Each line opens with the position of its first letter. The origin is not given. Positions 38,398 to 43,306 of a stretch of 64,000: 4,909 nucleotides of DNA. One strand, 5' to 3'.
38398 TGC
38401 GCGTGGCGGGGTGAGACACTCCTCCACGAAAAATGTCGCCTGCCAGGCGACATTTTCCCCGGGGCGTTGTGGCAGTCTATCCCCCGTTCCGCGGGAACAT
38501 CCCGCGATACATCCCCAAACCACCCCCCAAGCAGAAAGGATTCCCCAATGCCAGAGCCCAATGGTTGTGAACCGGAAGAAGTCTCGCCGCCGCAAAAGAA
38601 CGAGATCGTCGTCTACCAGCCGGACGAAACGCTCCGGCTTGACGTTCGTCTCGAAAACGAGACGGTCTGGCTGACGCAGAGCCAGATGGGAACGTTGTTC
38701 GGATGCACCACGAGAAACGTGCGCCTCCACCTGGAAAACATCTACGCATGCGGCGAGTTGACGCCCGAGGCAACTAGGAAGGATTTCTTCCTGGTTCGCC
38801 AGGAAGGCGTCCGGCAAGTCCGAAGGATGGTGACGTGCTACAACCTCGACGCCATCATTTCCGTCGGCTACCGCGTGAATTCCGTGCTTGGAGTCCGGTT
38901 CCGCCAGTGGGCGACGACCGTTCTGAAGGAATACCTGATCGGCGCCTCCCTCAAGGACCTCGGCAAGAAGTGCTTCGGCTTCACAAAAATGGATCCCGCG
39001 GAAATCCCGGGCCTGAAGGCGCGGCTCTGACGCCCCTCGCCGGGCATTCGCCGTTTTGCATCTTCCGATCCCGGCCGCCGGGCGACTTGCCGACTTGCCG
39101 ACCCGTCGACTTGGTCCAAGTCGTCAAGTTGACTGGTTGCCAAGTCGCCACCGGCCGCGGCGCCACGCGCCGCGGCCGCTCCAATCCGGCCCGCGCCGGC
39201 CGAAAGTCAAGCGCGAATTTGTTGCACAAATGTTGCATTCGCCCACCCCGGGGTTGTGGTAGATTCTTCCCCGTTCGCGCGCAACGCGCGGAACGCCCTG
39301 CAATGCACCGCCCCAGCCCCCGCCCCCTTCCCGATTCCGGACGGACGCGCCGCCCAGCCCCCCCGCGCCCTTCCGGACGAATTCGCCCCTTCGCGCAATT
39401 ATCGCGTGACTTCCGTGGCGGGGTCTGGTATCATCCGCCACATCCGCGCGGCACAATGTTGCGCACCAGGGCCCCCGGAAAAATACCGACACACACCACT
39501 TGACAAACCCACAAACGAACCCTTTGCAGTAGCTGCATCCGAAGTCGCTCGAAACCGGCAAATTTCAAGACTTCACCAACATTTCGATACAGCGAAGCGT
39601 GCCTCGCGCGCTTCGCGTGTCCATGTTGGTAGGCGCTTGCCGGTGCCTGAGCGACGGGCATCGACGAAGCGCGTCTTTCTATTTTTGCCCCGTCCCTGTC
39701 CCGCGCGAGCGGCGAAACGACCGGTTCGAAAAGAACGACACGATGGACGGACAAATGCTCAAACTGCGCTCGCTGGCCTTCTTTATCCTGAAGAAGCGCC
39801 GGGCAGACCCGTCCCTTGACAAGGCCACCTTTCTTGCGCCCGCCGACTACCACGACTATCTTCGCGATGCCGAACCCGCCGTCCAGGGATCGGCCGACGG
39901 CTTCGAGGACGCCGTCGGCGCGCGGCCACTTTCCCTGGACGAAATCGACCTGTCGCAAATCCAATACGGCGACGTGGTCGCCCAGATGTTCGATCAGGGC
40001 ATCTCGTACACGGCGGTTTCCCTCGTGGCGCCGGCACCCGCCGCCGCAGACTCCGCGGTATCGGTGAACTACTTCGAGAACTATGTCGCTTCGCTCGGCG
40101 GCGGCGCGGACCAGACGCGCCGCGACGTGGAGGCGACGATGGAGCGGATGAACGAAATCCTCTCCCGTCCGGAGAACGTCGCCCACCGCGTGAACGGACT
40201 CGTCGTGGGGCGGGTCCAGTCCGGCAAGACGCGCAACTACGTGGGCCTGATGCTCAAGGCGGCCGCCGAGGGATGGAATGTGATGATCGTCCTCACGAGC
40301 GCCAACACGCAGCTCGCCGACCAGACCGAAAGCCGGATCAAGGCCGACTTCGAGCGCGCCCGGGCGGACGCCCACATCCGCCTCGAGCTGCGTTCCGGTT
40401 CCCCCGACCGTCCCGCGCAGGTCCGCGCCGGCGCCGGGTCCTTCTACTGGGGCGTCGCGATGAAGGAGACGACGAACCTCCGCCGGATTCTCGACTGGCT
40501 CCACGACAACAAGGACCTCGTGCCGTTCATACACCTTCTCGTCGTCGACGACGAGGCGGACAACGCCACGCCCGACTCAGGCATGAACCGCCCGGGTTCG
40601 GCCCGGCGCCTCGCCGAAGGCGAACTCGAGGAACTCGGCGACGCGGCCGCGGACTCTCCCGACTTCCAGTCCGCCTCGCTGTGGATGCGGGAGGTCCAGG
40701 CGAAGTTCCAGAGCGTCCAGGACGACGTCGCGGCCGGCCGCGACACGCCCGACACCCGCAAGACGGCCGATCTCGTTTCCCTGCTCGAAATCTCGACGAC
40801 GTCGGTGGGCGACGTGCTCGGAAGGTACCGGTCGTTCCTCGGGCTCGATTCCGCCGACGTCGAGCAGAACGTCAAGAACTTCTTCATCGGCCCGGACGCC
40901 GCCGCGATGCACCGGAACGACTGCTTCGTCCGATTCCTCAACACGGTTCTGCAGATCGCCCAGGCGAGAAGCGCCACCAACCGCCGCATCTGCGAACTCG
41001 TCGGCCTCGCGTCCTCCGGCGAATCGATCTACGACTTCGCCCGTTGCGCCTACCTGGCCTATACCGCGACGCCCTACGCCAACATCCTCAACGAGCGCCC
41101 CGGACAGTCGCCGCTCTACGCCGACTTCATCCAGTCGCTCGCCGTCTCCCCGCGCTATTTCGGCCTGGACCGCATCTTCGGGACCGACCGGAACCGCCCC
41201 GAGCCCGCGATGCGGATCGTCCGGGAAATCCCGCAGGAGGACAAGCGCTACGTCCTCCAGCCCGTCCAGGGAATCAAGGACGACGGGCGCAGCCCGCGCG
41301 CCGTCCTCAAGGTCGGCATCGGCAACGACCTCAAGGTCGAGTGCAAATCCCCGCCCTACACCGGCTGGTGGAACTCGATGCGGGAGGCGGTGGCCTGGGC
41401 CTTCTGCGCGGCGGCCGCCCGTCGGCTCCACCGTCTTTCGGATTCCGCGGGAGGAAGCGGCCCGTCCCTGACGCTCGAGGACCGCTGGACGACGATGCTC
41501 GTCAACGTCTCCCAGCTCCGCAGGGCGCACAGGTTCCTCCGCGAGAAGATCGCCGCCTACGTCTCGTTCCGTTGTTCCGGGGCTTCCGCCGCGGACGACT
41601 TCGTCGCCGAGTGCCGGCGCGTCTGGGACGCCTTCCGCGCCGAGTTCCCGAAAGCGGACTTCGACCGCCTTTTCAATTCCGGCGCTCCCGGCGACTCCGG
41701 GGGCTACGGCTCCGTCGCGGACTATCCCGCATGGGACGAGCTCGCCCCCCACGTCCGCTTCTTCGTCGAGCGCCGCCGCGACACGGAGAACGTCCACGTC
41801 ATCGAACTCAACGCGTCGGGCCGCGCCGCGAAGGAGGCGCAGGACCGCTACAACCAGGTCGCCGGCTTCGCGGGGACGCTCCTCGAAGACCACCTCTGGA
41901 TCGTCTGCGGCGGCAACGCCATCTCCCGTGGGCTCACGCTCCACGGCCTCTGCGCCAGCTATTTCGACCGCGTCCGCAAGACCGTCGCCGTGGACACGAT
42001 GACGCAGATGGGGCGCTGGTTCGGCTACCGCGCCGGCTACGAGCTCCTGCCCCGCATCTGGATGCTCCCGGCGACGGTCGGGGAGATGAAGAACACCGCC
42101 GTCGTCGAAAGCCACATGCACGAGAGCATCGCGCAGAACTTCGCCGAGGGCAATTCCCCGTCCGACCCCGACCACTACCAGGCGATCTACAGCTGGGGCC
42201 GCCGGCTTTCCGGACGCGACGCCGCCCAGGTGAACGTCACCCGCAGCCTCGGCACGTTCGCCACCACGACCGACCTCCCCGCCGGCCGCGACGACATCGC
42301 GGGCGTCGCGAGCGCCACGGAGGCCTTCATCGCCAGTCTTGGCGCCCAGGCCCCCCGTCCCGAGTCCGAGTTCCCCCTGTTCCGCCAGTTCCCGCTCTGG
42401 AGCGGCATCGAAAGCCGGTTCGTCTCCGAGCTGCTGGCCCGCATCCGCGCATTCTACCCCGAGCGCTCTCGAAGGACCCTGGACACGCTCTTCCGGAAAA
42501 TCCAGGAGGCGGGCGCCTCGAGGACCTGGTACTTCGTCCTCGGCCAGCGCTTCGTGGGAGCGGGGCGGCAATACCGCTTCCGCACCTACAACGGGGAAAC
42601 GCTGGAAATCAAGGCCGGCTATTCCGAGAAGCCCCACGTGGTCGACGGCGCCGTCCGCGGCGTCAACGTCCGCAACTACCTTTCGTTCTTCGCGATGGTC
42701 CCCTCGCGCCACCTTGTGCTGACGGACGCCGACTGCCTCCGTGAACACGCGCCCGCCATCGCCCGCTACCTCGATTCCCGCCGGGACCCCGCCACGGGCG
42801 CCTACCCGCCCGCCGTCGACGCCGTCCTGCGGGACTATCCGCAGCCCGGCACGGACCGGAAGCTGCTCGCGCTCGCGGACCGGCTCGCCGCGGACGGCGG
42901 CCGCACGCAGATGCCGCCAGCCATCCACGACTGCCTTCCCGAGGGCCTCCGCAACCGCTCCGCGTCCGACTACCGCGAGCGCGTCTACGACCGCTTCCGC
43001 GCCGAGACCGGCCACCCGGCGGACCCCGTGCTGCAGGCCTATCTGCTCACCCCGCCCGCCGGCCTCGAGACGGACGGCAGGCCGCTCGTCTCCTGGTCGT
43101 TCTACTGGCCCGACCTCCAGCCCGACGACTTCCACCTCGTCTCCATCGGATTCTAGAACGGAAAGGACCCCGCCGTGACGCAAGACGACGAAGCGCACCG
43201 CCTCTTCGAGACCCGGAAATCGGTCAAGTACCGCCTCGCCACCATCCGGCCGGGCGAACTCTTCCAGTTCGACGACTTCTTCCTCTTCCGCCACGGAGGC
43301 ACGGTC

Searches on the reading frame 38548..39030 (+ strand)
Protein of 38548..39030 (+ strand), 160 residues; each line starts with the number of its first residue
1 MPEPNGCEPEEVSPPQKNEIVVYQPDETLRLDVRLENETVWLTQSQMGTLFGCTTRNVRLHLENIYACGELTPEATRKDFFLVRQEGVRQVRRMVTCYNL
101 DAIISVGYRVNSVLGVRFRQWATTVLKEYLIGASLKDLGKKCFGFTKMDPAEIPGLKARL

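Call 22: search_protein_families(library=pfam, max_evalue=1, proteins=[window:38548-39027:+])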
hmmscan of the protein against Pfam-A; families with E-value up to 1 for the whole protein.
seq(160 aa): 1 family
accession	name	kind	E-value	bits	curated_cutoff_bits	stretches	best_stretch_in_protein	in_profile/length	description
PF13310.11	Virulence_RhuM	-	2.1e-19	70.3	33.7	1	76-131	2-57/252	Virulence protein RhuM family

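Call 71: search_protein_families(library=padloc, proteins=[window:38548-39030:+], max_evalue=0.001)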
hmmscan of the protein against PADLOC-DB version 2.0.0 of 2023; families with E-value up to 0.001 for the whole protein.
window:38548-39030:+ (160 aa): 40 families (the best 25 are shown)
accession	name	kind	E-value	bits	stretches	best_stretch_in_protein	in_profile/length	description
PDLC04879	PDC-S05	-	1.4e-51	173.6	2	16-131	3-117/285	-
PDLC04854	PDC-S05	-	4.7e-50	168.2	1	17-131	3-118/212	-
PDLC04872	PDC-S05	-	3.9e-48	161.1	1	17-131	4-119/152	-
PDLC04965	PDC-S23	-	5.7e-46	155.4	1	17-131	4-119/327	-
PDLC04876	PDC-S05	-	1.4e-45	153.2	1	16-132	6-124/174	-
PDLC04964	PDC-S23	-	2.4e-45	153.2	1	17-131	3-118/331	-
PDLC04853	PDC-S05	-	1.2e-42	144.3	1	16-131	4-120/336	-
PDLC04852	PDC-S05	-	1.7e-42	143.6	1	15-131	8-125/346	-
PDLC04851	PDC-S05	-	3.2e-42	142.8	1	15-131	7-124/342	-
PDLC04858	PDC-S05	-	1.9e-40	135.8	1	17-133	4-118/138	-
PDLC04963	PDC-S23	-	6.1e-39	132.3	1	19-131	3-111/312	-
PDLC04848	PDC-S05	-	1.8e-38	130.8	1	18-132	3-118/291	-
PDLC04870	PDC-S05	-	3.5e-37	125.8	1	16-131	7-120/214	-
PDLC04868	PDC-S05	-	8.1e-36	121.8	1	17-131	5-120/335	-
PDLC04871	PDC-S05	-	1.5e-34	117.7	1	12-132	125-246/468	-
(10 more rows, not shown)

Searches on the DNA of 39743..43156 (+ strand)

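Call 57: search_rna_families(sources=[L034, L042, L050, L029, L030, L032], threshold=evalue, max_evalue=1)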
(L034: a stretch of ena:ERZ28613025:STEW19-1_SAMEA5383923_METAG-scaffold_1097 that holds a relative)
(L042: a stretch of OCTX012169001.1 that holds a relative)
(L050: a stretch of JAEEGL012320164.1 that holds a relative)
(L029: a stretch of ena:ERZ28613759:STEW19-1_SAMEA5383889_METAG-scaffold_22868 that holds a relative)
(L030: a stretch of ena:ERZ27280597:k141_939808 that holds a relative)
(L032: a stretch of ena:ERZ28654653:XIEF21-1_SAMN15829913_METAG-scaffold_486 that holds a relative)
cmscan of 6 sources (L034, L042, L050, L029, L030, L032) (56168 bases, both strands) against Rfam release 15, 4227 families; matches with E-value up to 1: 4.
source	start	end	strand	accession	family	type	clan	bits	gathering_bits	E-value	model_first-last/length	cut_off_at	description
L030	2787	2839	+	RF03760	mir-2041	Gene; miRNA;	-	33.1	70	0.016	1-68/68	no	mir-2041 microRNA precursor family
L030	2787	2839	-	RF03760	mir-2041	Gene; miRNA;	-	30.8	70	0.062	1-68/68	no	mir-2041 microRNA precursor family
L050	1958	2037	+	RF00884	MIR815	Gene; miRNA;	-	27.7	63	0.31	1-81/81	no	MIR815 microRNA precursor family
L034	6271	6359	-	RF00223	IRES_Bip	Cis-reg; IRES;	-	20.5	40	0.045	1-263/263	no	bip internal ribosome entry site (IRES)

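Call 81: search_rna_families(source=L034, start=650, end=1150, threshold=evalue, max_evalue=10)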
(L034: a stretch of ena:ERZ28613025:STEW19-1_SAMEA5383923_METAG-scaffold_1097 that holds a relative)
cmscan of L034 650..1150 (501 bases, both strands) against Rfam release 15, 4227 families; matches with E-value up to 10: 4.
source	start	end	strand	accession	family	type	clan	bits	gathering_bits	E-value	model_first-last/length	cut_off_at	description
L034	763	832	-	RF02791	CcsR1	Gene; sRNA;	-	15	65.3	0.53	1-83/83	no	Conserved CCUCCUCCC motif stress-induced RNA 1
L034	713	796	-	RF02809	RsmW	Gene; sRNA;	CL00106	14.8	52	4.2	1-124/124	no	RsmW RNA family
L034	770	826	-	RF01686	Acido-1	Gene; sRNA;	-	14.7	50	2.6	1-64/64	no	Acido-1 RNA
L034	936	988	-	RF02600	BASRCI27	Gene; sRNA;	-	11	59.8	9.6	68-119/167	no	Brucella sRNA CI27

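Call 87: search_rna_families(source=L066, start=300, end=900, threshold=evalue, max_evalue=10)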
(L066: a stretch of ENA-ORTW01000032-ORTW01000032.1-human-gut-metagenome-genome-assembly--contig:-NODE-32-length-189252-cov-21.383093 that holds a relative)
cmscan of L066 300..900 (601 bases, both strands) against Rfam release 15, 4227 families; matches with E-value up to 10: 2.
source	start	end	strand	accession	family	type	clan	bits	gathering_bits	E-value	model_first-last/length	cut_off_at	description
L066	381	409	+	RF04295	mir-329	Gene; miRNA;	CL00149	14.1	76.8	7.1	26-55/80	no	mir-329 microRNA precursor family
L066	442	527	+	RF03119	dCoV-5UTR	Cis-reg;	CL00116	13.2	102.9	2.9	1-294/294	no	Deltacoronavirus 5'UTR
